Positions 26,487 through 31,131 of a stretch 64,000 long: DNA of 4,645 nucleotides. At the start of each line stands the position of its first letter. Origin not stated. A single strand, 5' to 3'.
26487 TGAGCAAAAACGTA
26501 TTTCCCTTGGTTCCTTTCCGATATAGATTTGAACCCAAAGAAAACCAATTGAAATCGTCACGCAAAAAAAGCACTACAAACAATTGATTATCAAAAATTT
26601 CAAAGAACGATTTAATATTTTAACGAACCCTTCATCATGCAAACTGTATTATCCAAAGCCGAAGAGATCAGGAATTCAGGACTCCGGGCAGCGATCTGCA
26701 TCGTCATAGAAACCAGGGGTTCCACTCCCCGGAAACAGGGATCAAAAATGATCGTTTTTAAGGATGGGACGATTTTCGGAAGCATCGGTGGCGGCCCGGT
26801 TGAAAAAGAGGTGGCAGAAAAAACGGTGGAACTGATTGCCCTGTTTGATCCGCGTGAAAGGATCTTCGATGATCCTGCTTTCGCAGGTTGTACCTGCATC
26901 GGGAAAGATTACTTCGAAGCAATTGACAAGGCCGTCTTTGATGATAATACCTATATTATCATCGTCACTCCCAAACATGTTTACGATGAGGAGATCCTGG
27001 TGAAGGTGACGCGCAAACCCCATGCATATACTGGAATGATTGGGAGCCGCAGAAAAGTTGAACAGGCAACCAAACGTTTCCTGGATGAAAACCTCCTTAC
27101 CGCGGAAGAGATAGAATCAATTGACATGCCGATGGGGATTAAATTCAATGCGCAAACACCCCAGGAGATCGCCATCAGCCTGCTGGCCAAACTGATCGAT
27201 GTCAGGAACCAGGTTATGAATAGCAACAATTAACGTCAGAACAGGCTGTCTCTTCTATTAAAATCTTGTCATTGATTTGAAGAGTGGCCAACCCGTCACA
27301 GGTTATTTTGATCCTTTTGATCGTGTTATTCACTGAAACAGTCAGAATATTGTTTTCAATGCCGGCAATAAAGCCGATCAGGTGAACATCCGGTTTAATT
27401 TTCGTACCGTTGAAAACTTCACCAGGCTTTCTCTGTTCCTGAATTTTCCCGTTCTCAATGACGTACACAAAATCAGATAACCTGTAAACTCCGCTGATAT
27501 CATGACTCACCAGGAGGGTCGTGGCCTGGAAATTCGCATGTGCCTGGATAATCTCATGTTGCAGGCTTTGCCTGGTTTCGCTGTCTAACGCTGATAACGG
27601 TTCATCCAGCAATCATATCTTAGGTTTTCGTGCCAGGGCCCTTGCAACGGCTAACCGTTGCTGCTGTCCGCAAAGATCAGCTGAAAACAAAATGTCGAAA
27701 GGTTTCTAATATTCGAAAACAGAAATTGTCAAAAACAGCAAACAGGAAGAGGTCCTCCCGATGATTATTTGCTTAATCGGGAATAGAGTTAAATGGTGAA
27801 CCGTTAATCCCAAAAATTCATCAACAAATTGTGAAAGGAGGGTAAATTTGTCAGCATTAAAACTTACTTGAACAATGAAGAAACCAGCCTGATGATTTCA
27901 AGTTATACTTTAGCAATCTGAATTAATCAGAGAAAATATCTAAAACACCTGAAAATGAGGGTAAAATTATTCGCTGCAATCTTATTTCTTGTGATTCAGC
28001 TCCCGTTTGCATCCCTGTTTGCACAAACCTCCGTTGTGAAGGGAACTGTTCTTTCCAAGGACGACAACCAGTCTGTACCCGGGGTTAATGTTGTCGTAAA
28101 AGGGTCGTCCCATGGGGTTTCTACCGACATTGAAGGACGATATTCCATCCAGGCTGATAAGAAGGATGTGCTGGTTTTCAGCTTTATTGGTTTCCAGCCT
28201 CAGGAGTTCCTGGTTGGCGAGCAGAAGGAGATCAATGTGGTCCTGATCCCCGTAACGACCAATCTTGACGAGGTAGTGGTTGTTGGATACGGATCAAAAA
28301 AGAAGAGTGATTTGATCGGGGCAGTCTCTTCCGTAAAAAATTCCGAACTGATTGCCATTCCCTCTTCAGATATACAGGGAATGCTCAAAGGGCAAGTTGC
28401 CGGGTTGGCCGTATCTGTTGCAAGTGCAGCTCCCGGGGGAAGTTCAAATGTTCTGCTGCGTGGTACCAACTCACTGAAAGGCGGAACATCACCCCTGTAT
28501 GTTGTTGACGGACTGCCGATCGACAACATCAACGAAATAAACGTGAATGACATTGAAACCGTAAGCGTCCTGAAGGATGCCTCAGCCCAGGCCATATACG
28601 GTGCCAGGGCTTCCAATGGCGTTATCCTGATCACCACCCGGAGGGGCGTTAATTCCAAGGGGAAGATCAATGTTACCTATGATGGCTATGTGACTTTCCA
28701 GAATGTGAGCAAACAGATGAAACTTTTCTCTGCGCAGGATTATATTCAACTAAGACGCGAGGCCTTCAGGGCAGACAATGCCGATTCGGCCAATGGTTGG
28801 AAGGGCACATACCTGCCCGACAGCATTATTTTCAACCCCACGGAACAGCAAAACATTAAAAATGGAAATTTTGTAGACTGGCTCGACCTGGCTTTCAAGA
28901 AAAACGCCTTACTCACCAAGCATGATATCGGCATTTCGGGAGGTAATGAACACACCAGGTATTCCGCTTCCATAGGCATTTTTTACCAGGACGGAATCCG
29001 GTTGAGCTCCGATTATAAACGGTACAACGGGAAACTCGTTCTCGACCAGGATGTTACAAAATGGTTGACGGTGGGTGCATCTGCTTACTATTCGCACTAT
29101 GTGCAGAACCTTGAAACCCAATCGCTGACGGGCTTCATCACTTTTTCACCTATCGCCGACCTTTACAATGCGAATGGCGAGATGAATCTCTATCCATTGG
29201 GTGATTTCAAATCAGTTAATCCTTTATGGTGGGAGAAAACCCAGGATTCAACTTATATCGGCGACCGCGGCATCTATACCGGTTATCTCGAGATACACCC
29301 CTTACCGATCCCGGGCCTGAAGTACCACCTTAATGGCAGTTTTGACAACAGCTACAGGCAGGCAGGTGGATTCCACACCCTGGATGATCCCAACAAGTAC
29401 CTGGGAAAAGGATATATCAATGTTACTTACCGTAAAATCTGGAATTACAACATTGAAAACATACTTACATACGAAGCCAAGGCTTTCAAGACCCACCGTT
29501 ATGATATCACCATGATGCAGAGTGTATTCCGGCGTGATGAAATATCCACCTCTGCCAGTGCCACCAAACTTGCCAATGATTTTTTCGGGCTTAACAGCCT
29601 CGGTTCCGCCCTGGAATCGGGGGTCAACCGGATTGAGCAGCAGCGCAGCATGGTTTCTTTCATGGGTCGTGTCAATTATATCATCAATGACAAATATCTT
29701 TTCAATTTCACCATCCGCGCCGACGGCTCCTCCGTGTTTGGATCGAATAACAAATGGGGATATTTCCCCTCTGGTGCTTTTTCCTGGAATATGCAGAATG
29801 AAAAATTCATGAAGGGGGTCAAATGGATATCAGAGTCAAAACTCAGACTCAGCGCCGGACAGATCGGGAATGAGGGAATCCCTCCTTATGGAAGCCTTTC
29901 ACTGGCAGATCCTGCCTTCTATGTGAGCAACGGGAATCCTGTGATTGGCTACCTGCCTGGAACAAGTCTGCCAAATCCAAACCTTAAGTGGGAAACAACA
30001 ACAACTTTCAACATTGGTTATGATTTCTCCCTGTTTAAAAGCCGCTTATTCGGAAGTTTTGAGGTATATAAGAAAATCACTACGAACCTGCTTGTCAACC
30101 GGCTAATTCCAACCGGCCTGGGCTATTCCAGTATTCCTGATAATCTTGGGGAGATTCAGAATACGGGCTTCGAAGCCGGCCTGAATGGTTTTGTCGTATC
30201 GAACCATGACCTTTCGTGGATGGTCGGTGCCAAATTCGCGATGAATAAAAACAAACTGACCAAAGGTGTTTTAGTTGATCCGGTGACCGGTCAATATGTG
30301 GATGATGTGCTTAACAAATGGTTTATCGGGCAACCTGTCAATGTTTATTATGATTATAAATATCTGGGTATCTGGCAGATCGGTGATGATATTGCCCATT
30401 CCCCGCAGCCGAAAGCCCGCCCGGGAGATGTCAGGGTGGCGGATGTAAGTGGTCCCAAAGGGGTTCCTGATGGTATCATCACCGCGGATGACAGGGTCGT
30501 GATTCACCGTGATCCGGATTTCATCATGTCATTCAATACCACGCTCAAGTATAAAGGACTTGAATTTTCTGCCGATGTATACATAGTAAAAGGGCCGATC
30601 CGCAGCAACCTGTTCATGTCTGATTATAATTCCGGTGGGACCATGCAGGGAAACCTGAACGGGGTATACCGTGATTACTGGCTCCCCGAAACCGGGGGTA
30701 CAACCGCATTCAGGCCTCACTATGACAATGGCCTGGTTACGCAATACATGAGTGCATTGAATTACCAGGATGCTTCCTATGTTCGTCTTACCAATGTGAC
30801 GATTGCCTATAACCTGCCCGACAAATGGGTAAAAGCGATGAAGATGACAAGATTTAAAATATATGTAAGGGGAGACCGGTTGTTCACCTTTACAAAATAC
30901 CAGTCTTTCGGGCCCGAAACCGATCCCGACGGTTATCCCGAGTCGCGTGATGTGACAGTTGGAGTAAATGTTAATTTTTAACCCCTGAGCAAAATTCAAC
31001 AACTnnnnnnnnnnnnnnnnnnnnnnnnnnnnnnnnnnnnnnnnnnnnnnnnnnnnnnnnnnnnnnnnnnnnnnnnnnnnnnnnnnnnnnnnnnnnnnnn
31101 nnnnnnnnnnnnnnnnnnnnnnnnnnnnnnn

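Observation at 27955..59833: Co-directional SusCD/HTCS locus built mainly from unclassifiable T9SS cargo: candidate new polysaccharide-degrading system for an acetylated, glucuronate-containing glycan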

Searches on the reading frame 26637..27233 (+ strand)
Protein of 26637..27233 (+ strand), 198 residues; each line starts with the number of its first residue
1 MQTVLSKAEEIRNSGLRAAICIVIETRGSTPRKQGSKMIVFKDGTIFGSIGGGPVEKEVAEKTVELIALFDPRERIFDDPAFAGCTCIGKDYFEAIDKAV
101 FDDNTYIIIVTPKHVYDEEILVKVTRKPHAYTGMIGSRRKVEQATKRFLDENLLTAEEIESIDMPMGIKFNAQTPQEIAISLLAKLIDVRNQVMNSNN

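Call 37: search_protein_families(library=pfam, proteins=[window:26637-27233:+], max_evalue=0.0001)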
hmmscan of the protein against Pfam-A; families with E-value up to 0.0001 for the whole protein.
window:26637-27233:+ (198 aa): 2 families
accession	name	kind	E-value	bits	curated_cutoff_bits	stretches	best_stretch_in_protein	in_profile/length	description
PF13478.12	XdhC_C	-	3.2e-22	79.8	29.7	1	60-185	10-124/125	XdhC Rossmann domain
PF02625.21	XdhC_CoxI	-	9.6e-19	67.5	24.3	1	13-68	3-58/68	XdhC and CoxI family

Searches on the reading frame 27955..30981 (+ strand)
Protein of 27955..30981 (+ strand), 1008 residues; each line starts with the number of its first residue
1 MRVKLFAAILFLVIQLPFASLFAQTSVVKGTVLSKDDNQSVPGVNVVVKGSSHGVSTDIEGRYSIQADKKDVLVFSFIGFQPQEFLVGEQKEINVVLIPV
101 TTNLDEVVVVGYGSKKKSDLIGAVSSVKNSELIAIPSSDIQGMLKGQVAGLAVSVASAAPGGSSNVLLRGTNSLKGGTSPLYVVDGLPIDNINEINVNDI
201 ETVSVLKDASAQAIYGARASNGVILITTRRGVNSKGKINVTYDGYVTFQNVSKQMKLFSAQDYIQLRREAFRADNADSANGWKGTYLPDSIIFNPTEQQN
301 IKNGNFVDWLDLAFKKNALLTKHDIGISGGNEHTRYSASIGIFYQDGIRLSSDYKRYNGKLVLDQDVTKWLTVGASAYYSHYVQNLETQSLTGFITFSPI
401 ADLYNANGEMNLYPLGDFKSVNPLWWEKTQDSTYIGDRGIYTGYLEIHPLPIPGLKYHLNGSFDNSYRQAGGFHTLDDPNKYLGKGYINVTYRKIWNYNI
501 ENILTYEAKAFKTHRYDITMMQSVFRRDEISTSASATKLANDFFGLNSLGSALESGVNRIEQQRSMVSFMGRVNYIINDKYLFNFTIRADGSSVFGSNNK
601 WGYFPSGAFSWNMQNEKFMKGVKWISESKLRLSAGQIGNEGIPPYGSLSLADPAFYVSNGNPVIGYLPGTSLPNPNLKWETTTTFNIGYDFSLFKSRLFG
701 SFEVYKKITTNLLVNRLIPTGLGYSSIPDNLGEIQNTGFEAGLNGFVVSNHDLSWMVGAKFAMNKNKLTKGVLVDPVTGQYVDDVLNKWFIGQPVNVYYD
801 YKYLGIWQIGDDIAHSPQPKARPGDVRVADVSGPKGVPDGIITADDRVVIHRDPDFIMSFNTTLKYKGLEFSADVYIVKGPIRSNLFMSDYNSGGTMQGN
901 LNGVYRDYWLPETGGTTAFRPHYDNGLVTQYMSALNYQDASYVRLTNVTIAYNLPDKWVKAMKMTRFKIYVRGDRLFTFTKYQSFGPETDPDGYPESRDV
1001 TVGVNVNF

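Call 3: search_protein_families(library=pfam, proteins=[window:27955-30981:+], max_evalue=0.01)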
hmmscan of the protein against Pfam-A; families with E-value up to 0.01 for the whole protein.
window:27955-30981:+ (1008 aa): 4 families
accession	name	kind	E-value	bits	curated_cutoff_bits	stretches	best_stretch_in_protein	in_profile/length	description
PF13715.12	CarbopepD_reg_2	-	8.9e-17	61.3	32.2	1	28-109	1-88/88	CarboxypepD_reg-like domain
PF07715.20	Plug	-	4e-16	59.9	23.9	1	117-223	2-107/107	TonB-dependent Receptor Plug Domain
PF13620.12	CarboxypepD_reg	-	2.6e-08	34.6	32.3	1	28-96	2-80/82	Carboxypeptidase regulatory-like domain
PF17602.7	DUF5498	-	0.0057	17.6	27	0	573-622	14-63/96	Family of unknown function (DUF5498)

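Call 40: search_protein_families(library=ncbifam, proteins=[window:27955-30981:+], max_evalue=0.001)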
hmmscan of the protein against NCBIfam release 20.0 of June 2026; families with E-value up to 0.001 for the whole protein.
window:27955-30981:+ (1008 aa): 3 families
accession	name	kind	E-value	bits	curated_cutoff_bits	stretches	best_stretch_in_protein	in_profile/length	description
TIGR04056.1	OMP_RagA_SusC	subfamily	7.6e-240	799.1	368.25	1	28-1008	3-981/981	SusC/RagA family TonB-linked outer membrane protein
TIGR04057.1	SusC_RagA_signa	signature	7e-17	60.9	46.2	1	199-229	1-31/31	SusC/RagA subfamily TonB-dependent outer membrane receptor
NF053692.1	BamP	equivalog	2.2e-07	30.5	230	1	1-112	1-113/251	BamP family beta-barrel-assembly machinery protein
